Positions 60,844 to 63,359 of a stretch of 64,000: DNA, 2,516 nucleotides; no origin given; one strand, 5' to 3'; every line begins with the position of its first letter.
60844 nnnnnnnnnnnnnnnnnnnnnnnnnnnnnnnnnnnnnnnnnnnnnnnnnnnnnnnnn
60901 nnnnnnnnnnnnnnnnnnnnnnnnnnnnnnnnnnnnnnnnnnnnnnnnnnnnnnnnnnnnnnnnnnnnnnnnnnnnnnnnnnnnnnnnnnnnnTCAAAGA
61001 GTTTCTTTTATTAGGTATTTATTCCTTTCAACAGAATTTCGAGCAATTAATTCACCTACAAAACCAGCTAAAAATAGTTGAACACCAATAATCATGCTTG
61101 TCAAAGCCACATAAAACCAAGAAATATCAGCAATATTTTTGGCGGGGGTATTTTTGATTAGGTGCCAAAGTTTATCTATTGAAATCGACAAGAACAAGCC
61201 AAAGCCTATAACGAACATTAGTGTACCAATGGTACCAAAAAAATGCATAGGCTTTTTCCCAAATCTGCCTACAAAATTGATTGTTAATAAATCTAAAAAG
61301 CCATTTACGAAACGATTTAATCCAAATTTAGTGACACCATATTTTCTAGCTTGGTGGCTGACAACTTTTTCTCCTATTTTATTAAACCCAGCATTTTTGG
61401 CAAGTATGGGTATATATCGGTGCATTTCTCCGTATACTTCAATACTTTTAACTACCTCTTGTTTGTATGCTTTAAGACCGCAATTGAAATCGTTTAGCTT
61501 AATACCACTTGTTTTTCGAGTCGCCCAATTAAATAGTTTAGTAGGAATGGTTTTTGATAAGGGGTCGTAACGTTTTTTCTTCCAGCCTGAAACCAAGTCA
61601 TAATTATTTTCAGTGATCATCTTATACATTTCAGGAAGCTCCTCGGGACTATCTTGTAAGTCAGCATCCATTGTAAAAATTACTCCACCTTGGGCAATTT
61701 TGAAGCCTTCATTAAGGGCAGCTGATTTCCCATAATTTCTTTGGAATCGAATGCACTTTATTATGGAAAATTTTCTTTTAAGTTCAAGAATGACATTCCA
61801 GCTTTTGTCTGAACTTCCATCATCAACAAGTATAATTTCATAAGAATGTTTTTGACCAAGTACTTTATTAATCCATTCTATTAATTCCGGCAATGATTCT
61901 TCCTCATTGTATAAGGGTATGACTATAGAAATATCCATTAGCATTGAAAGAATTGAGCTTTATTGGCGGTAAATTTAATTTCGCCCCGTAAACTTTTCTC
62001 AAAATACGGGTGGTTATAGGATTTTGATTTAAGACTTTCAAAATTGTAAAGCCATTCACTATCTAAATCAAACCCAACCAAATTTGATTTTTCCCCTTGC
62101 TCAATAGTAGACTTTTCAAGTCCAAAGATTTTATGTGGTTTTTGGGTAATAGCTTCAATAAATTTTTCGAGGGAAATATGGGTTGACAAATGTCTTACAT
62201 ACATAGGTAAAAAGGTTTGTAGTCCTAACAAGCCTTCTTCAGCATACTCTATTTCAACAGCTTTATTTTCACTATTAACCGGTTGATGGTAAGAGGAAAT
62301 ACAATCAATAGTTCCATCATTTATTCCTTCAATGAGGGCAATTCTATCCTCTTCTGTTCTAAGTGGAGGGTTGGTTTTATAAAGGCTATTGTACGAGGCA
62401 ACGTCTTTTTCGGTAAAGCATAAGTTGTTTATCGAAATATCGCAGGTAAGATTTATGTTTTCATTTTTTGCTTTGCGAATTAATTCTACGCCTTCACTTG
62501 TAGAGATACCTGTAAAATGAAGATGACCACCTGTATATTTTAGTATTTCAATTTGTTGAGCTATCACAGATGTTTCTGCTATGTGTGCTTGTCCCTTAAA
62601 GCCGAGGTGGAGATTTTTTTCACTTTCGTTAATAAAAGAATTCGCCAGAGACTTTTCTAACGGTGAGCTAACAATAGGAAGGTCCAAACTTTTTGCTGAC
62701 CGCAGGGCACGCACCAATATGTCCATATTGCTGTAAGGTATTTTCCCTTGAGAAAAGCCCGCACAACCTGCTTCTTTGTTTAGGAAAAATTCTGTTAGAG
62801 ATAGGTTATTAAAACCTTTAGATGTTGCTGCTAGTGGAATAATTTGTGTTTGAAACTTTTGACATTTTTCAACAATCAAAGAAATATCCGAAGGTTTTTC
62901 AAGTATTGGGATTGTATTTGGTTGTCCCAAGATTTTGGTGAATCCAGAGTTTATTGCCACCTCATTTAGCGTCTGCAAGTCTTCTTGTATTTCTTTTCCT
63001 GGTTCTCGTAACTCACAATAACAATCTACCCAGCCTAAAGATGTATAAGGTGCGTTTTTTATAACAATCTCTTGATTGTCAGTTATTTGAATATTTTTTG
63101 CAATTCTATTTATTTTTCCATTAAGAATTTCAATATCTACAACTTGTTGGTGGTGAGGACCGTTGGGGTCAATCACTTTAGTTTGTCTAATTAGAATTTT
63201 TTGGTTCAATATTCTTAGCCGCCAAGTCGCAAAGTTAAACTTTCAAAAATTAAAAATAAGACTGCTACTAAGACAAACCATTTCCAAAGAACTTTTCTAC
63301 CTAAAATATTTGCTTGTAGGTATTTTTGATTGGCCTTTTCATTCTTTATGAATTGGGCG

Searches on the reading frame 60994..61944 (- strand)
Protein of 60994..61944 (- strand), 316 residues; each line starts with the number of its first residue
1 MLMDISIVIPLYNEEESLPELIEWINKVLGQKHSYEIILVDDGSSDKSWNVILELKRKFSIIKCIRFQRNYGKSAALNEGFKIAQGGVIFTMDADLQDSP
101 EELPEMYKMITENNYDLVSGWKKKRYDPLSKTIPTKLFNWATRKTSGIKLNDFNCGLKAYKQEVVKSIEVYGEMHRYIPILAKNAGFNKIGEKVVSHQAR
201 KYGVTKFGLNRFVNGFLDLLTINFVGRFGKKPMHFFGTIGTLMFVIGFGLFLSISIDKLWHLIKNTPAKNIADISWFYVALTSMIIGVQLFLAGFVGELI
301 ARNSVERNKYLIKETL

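Call 40: search_protein_families(library=ncbifam, proteins=[window:60994-61944:-], max_evalue=0.00001)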
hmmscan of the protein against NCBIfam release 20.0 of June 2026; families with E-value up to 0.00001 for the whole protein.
window:60994-61944:- (316 aa): 17 families
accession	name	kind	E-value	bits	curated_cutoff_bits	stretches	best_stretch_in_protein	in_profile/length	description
NF007986.1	PRK10714.1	equivalog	2.8e-52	177.7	529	1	4-313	7-309/316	undecaprenyl-phosphate 4-deoxy-4-formamido-L-arabinose transferase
NF047588.1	GlcsyltransPgfSStrep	equivalog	1.3e-37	129.7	500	1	3-315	1-305/308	glycosyltransferase PgfS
TIGR04182.1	glyco_TIGR04182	equivalog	1.2e-19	70.8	325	1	4-307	1-289/293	S-layer glycoprotein N-glycosyltransferase AglJ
NF007482.0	PRK10073.1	equivalog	5.8e-19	68.3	423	1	4-135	7-138/334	glycosyltransferase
TIGR03937.1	PgaC_IcaA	equivalog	9.2e-17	61.1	422.3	1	4-96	46-136/407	poly-beta-1,6-N-acetyl-D-glucosamine synthase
NF041875.1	EPS_EpsD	equivalog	4.4e-16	59.2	370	1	5-114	1-108/325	exopolysaccharide biosynthesis glycosyltransferase EpsD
TIGR03111.1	glyc2_xrt_Gpos1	hypoth_equivalog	8.1e-14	51.2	363.95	1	3-109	49-155/439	TIGR03111 family XrtG-associated glycosyltransferase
TIGR04283.1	glyco_like_mftF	equivalog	1.4e-12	47.7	182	1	5-110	1-97/221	TIGR04283 family arsenosugar biosynthesis glycosyltransferase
TIGR03965.1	mycofact_glyco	equivalog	1.9e-12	46.9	280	1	4-118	75-187/467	mycofactocin biosynthesis glycosyltransferase MftF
NF058614.1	PPMAGASynPpgS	equivalog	1.5e-11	44.1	370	1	4-170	1-167/226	polyprenyl-phospho-N-acetylgalactosaminyl synthase PpgS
NF041391.1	DPhHxTase_Halo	equivalog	5e-11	42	375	1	12-169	4-154/213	dolichyl-phosphate hexose transferase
NF047683.1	TeichurnBiosyTuaG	equivalog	1.1e-10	41.6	400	1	5-116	8-117/252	teichuronic acid biosynthesis protein TuaG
NF038302.1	EPS_HpsE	equivalog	2.4e-09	36.6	300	1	3-103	1-104/307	hormogonium polysaccharide biosynthesis glycosyltransferase HpsE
NF053739.1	GlytfEpsEBac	equivalog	4.4e-09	35.7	450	1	5-110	3-107/265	glycosyltransferase EpsE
NF010496.0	PRK13915.1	equivalog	7.7e-09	35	262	1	4-102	32-133/307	glucosyl-3-phosphoglycerate synthase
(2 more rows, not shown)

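Call 42: search_protein_families(library=pfam, proteins=[window:60994-61944:-], max_evalue=0.05)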
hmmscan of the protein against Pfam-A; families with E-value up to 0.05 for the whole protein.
window:60994-61944:- (316 aa): 4 families
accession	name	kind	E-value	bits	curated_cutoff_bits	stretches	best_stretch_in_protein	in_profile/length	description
PF00535.33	Glycos_transf_2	-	5.1e-34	118.1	23.3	1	6-161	1-160/168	Glycosyl transferase family 2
PF10111.15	Glyco_tranf_2_2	-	5.6e-11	42.9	27.3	1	6-114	1-110/276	Glycosyltransferase like family 2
PF13641.12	Glyco_tranf_2_3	-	3.9e-07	30.8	27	1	5-118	3-119/230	Glycosyltransferase like family 2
PF13704.12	Glyco_tranf_2_4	-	0.021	15.7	27.5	1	13-95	2-81/98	Glycosyl transferase family 2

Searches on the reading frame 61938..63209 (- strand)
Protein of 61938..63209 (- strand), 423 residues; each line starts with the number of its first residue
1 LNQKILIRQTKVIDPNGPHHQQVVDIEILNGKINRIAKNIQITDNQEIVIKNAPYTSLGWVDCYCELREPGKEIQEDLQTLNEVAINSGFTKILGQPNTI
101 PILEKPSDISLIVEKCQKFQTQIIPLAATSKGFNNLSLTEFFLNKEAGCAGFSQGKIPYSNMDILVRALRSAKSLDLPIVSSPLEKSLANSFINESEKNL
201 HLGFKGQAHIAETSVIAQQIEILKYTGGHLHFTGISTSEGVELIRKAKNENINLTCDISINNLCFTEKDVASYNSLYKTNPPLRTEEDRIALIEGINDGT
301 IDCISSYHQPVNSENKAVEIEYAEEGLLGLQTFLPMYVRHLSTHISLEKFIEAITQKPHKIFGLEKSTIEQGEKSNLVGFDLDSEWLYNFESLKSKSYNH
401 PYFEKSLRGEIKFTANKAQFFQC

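Call 42: search_protein_families(library=pfam, proteins=[window:61938-63209:-], max_evalue=0.05)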
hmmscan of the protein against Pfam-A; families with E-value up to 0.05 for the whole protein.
window:61938-63209:- (423 aa): 1 family
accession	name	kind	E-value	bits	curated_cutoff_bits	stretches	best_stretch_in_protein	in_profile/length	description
PF01979.26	Amidohydro_1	-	3.2e-08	33.6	25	1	197-392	174-328/345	Amidohydrolase family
